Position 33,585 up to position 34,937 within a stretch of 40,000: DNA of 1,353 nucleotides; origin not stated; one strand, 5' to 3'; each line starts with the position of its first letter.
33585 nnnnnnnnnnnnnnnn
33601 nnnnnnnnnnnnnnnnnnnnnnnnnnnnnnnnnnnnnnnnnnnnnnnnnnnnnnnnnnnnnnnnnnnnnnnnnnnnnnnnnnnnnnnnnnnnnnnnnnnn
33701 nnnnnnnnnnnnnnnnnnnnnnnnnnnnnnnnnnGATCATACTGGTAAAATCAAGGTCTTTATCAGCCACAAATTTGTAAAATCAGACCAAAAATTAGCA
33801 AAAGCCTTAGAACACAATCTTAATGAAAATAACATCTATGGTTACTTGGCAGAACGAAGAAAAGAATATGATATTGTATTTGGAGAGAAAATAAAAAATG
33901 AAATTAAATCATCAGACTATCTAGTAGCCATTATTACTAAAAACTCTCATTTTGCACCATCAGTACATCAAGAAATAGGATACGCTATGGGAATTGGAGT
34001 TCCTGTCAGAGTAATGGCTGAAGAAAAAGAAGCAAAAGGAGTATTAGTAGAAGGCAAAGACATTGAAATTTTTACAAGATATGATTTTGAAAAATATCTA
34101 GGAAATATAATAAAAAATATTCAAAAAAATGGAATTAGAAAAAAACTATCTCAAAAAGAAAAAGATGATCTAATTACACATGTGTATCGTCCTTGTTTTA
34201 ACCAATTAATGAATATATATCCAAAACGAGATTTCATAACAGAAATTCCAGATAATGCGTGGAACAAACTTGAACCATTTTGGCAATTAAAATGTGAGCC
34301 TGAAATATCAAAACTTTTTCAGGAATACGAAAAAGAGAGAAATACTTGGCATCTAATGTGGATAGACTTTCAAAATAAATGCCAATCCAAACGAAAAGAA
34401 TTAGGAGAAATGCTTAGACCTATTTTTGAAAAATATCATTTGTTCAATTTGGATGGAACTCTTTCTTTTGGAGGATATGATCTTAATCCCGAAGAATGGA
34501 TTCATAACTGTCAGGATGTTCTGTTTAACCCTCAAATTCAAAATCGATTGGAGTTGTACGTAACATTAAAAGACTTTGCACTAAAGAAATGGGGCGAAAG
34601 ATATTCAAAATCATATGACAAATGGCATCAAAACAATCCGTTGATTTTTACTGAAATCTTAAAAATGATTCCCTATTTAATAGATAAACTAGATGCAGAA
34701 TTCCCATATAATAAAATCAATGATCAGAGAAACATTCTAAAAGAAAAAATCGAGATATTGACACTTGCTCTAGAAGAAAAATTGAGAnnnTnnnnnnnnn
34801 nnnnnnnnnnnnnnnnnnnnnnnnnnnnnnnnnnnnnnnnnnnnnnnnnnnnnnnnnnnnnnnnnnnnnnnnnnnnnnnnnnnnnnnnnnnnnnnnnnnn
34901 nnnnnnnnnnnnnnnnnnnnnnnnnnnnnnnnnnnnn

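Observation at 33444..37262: Casposon cargo 2: three-gene cassette wHTH-TIR-like / Schlafen-AlbA_2 / polytopic membrane protein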

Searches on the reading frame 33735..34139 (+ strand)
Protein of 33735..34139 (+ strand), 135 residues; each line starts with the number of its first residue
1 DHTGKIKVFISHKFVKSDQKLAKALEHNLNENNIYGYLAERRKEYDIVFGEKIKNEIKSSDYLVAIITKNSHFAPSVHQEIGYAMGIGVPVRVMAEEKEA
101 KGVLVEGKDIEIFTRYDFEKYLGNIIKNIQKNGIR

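Call 93: search_solved_structures(query=window:33735-34139:+, max_evalue=10, show_alignments=5)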
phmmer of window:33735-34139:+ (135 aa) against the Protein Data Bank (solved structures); distinct sequences matched with E-value up to 10: 6.
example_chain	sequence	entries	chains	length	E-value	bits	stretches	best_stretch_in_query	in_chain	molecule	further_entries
4jem_A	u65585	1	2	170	0.0032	21.1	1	35-110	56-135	CMP/hydroxymethyl CMP hydrolase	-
4ohr_A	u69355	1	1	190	0.0035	20.9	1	36-110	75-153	CMP/hydroxymethyl CMP hydrolase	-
4jel_A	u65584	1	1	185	0.0038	20.8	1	36-110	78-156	CMP/hydroxymethyl CMP hydrolase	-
4ohb_A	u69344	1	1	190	0.025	18.2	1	36-110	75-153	CMP/hydroxymethyl CMP hydrolase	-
9iho_T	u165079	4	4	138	1.4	12.5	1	37-70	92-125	Acyl carrier protein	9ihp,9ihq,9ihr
5vto_A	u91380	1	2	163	1.7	12.3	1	56-108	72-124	Blasticidin M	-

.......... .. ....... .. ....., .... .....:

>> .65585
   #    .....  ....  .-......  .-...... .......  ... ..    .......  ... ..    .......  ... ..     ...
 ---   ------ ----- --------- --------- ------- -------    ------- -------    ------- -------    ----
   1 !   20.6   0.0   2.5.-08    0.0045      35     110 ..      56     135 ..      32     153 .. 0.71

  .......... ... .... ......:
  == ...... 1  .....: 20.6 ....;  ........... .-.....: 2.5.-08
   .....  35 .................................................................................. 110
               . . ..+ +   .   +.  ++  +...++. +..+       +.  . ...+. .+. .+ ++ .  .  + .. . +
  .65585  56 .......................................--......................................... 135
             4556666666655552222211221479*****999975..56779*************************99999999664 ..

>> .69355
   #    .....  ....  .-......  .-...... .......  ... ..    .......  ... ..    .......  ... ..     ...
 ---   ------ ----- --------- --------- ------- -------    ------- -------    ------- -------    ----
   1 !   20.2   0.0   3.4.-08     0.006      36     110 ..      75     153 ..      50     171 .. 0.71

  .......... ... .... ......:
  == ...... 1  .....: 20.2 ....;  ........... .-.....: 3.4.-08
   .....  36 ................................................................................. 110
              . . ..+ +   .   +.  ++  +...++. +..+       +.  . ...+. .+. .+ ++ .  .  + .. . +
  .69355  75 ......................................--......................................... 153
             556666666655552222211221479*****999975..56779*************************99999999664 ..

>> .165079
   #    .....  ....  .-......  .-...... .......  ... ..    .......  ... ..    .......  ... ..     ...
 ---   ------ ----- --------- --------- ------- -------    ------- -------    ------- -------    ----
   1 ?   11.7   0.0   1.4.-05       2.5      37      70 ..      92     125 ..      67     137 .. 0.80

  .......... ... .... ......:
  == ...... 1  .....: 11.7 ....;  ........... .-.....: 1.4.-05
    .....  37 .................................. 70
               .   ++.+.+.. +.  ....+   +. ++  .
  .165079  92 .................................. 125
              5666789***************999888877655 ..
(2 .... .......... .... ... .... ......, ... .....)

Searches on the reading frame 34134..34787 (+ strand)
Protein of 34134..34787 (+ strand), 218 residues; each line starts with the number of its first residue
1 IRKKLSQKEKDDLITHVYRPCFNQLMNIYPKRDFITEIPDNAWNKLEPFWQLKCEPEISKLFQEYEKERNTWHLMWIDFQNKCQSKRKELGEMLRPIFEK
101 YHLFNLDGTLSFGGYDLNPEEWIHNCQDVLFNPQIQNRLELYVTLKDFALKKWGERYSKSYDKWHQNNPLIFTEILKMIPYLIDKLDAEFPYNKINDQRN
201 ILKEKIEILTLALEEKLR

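Call 58: search_protein_representatives(protein=window:34134-34787:+)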
Query: 218 residues. Proteins with E-value up to 0.001 (for the whole library): 64; up to 1e-10: 46; up to 1e-30: 20. The best 64 are listed.
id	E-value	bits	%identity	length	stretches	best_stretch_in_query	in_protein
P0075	6.5e-64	232.0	50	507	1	2-218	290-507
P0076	1.0e-61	224.8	50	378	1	7-218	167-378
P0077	1.5e-61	224.2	46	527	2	2-218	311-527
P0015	5.0e-59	216.0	47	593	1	2-218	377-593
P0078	7.4e-59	215.4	48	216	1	10-218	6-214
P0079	4.4e-58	212.9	45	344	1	2-216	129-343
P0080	2.4e-57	210.5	47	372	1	4-218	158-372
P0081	1.9e-56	207.5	47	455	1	1-217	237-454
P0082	2.1e-53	197.6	44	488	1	4-218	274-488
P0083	1.9e-52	194.4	40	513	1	2-218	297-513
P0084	4.4e-50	186.7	45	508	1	2-218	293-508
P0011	3.0e-48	180.7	47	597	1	2-218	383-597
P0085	9.4e-48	179.1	44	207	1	19-218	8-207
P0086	1.7e-47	178.3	39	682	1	2-217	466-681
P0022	1.6e-45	171.8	43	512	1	4-218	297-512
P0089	7.4e-36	140.2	36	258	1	2-217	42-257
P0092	5.9e-29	117.6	33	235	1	2-218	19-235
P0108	1.3e-12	64.2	25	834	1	12-216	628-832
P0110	1.6e-11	60.6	23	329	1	7-217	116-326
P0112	2.1e-10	56.9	24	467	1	2-217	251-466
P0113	3.3e-10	56.2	26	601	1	13-206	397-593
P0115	4.4e-10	55.9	26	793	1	12-217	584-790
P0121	1.0e-07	48.1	23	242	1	8-213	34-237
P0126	2.3e-04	37.1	21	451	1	5-217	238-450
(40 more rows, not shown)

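Call 60: search_protein_families(library=pfam, alignment_id=A3, max_evalue=0.01)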
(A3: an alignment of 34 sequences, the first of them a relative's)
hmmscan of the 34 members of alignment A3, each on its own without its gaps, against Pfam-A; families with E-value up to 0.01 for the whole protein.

A. member 1, P0075 (507 aa): 2 families
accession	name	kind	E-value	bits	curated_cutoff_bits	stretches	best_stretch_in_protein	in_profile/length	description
PF13676.11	TIR_2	-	4.2e-07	30.9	28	1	162-253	1-95/122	TIR domain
PF08937.16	ThsB_TIR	-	0.00012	22.9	21.2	1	163-249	1-92/100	Thoeris protein ThsB, TIR-like domain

B. families by the number of members that match (of 34 scanned): 24 families
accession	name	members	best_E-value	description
PF13676.11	TIR_2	24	1.3e-17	TIR domain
PF08937.16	ThsB_TIR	17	1.4e-05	Thoeris protein ThsB, TIR-like domain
PF05014.21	Nuc_deoxyrib_tr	16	7.1e-06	Nucleoside 2-deoxyribosyltransferase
PF10137.14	CAP12-PCTIR_TIR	8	4.7e-07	CAP12/Pycsar effector protein, TIR domain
PF01582.25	TIR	5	4.8e-07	TIR domain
PF13271.11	DUF4062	5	0.0005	Domain of unknown function (DUF4062)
PF07693.20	KAP_NTPase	2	5.2e-44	KAP family P-loop domain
PF24883.2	NPHP3_N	2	7.3e-05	Nephrocystin 3, N-terminal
PF00004.35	AAA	2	0.00011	ATPase family associated with various cellular activities (AAA)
PF12775.13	AAA_7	2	0.00018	P-loop containing dynein motor region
PF01637.24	ATPase_2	2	0.00044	ATPase domain predominantly from Archaea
PF13191.12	AAA_16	2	0.0014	AAA ATPase domain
PF13401.12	AAA_22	2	0.0015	AAA domain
PF05729.18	NACHT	2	0.0018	NACHT domain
PF03444.21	HrcA_DNA-bdg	1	9.8e-05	Winged helix-turn-helix transcription repressor, HrcA DNA-binding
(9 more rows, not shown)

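Call 79: search_protein_families(library=pfam, proteins=[P0108, P0115, P0086, P0113, P0112, P0126, P0110, P0121, P0092, P0089], max_evalue=0.001)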
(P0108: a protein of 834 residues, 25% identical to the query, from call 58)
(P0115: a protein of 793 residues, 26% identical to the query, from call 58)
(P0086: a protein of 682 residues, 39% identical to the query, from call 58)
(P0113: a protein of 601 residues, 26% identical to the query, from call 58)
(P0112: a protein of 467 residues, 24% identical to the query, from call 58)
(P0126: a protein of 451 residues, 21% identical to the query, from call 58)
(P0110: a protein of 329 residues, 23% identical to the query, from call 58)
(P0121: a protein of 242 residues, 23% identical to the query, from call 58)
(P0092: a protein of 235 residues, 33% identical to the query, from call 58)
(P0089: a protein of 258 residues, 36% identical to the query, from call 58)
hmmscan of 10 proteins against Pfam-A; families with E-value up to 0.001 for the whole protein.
P0108 (834 aa): 5 families
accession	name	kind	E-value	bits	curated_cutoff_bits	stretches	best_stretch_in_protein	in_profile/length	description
PF07693.20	KAP_NTPase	-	5.2e-44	151.1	20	1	15-312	3-286/293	KAP family P-loop domain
PF24883.2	NPHP3_N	-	7.3e-05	23.5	24.8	0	35-97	27-89/164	Nephrocystin 3, N-terminal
PF00004.35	AAA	-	0.00011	23.1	21.2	0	35-70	3-35/131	ATPase family associated with various cellular activities (AAA)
PF12775.13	AAA_7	-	0.00018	21.5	25.8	0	28-66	31-69/181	P-loop containing dynein motor region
PF01637.24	ATPase_2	-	0.00044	20.6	33.2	0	26-196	16-122/225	ATPase domain predominantly from Archaea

P0115 (793 aa): 3 families
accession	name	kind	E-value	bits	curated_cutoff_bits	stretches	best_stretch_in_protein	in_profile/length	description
PF07693.20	KAP_NTPase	-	4.2e-42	144.9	20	1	29-326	3-286/293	KAP family P-loop domain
PF24883.2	NPHP3_N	-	0.00021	21.9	24.8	0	47-110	25-88/164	Nephrocystin 3, N-terminal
PF00004.35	AAA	-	0.00047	21.1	21.2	0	49-84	3-35/131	ATPase family associated with various cellular activities (AAA)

P0086 (682 aa): 1 family
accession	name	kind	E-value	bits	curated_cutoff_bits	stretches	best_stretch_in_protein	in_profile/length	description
PF13676.11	TIR_2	-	1.5e-08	35.6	28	1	339-425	1-92/122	TIR domain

P0113 (601 aa): 4 families
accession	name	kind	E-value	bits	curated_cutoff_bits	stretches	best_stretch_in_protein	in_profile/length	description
PF13676.11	TIR_2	-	1.2e-09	39.1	28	1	261-348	1-91/122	TIR domain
PF01582.25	TIR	-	4.8e-07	30.2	21.3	1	259-342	2-85/179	TIR domain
PF05014.21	Nuc_deoxyrib_tr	-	4.6e-05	24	28.8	1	269-354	11-103/117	Nucleoside 2-deoxyribosyltransferase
PF10137.14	CAP12-PCTIR_TIR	-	0.00017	22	24.7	0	260-328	1-67/119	CAP12/Pycsar effector protein, TIR domain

P0112 (467 aa): 2 families
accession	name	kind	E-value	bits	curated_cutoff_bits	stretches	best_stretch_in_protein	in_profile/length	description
PF13676.11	TIR_2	-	4.8e-08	34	28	1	124-213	1-93/122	TIR domain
PF05014.21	Nuc_deoxyrib_tr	-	0.00072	20.1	28.8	0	156-223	43-104/117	Nucleoside 2-deoxyribosyltransferase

P0126 (451 aa): 1 family
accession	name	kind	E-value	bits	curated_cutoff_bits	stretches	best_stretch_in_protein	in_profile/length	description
PF13676.11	TIR_2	-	8.6e-07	29.9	28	1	109-193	1-87/122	TIR domain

P0110 (329 aa): 0 families

P0121 (242 aa): 0 families

P0092 (235 aa): 0 families

P0089 (258 aa): 0 families
